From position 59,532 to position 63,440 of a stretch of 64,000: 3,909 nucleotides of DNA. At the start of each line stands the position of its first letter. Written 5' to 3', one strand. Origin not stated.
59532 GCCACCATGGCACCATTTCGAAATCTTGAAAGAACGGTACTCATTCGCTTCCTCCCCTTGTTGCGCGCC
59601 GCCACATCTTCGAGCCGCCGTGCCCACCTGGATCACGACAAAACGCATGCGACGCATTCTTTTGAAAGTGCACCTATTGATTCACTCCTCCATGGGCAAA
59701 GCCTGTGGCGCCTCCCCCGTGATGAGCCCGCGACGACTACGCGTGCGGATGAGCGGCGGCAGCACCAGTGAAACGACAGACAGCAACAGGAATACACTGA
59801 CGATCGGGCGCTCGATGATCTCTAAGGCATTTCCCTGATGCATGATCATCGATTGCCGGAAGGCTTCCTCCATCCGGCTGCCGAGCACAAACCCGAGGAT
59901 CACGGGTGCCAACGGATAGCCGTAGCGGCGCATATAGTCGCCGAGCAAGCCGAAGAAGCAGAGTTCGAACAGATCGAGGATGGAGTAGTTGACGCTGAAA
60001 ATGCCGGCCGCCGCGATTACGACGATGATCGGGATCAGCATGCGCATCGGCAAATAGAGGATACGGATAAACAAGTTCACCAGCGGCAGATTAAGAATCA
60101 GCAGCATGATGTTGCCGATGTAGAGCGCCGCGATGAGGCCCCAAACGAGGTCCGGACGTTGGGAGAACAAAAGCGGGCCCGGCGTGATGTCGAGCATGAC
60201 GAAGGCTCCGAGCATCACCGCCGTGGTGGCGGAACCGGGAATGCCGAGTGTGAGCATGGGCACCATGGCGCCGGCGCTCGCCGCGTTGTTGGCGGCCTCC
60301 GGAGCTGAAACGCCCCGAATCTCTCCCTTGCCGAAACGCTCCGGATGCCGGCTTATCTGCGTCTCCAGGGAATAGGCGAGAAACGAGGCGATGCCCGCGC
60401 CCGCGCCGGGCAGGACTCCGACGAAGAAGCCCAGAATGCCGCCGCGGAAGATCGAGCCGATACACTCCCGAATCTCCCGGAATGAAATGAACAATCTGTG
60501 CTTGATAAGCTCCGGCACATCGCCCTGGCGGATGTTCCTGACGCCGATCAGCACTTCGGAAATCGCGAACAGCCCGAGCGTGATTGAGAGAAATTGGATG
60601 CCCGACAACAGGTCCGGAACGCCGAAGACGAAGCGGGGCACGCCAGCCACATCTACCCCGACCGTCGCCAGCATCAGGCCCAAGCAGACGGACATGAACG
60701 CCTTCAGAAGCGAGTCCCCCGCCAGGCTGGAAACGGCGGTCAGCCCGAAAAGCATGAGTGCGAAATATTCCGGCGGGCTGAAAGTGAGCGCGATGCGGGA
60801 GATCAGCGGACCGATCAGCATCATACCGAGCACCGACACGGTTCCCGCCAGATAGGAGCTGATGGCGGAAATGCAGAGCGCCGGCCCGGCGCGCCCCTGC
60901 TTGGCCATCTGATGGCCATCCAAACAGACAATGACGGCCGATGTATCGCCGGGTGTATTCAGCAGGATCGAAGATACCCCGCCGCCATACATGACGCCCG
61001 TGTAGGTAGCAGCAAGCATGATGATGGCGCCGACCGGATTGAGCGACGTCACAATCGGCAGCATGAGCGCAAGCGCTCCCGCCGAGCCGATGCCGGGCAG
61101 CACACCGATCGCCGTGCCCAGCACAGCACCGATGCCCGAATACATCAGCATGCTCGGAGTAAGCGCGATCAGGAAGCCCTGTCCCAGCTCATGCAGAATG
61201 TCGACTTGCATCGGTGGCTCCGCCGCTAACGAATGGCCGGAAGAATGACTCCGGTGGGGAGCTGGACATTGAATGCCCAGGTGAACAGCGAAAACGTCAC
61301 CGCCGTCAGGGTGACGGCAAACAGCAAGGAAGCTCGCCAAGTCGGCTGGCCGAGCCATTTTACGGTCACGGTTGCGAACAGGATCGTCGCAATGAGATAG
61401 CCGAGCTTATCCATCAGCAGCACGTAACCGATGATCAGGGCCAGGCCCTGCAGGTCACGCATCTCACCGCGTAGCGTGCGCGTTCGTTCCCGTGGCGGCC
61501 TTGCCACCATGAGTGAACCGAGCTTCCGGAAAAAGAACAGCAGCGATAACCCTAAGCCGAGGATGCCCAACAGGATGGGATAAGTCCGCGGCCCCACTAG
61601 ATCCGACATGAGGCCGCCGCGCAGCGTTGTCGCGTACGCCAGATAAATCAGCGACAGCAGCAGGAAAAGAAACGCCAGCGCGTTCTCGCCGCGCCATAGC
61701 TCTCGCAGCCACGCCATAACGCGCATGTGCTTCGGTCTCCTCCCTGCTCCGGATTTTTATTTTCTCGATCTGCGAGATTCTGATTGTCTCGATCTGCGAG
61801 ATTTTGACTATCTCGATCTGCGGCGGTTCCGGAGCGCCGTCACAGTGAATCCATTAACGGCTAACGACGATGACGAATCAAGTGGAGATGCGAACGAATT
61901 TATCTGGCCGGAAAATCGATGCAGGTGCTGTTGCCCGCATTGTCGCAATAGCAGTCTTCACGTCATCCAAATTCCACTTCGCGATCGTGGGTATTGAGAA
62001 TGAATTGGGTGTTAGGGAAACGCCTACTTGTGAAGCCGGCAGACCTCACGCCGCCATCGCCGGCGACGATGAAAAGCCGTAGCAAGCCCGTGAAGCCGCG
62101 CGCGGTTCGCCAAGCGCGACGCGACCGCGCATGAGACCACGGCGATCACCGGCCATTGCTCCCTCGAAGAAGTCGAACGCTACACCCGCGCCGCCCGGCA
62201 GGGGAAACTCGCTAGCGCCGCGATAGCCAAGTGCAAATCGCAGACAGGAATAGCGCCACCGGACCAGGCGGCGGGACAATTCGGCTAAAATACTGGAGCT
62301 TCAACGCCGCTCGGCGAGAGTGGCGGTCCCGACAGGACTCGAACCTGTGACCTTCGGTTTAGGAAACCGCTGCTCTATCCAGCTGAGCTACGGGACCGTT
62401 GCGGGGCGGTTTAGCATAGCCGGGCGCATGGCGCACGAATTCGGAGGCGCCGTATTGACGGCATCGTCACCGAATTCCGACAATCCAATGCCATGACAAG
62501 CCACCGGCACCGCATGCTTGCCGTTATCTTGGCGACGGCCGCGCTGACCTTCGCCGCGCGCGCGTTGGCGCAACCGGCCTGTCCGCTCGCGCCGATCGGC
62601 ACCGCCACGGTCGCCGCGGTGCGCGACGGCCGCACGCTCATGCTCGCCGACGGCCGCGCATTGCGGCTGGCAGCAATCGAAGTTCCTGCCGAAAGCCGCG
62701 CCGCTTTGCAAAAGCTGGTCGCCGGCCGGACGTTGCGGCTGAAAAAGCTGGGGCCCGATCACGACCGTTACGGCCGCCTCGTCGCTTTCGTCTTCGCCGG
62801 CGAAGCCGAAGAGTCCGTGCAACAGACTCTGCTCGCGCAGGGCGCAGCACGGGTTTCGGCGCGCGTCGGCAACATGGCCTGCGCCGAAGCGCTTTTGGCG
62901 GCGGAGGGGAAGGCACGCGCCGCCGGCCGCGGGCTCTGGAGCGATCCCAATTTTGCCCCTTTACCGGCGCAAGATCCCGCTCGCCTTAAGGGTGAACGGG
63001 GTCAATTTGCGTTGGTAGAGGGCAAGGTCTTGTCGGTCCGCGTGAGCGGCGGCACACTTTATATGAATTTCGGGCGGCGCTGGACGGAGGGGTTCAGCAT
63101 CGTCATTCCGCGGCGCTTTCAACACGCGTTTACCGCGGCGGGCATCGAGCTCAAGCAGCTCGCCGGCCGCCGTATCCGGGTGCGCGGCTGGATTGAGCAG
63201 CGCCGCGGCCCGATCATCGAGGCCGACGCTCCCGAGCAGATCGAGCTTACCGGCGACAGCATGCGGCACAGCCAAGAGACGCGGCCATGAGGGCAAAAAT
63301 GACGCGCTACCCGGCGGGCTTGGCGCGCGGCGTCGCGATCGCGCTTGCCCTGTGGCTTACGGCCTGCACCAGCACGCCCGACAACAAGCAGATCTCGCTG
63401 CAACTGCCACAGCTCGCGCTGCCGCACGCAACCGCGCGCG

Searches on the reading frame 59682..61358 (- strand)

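Call 7: search_protein_families(library=pfam, proteins=[window:59682-61358:-], max_evalue=0.01)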
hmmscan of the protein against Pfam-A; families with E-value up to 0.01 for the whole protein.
window:59682-61358:- (558 aa): 1 family
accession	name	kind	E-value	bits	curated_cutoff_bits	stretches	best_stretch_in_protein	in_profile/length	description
PF01970.21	TctA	-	8.5e-149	496.2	28.9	1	71-488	1-423/423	Tripartite tricarboxylate transporter TctA family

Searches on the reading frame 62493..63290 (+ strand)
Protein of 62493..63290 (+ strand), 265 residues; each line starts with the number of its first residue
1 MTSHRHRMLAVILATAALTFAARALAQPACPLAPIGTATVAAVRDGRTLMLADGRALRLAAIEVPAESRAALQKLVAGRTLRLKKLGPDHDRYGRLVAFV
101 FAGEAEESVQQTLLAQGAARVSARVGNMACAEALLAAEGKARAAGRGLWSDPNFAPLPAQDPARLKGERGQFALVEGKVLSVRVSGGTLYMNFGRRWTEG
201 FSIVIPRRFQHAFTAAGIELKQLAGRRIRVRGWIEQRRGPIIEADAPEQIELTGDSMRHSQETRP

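Call 39: search_protein_families(library=pfam, proteins=[window:62493-63290:+], max_evalue=0.0001)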
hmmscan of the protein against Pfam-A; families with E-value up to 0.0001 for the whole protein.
window:62493-63290:+ (265 aa): 1 family
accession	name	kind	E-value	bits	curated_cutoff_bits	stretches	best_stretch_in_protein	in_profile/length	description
PF00565.23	SNase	-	6.2e-12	46.4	21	1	67-151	25-107/107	Staphylococcal nuclease homologue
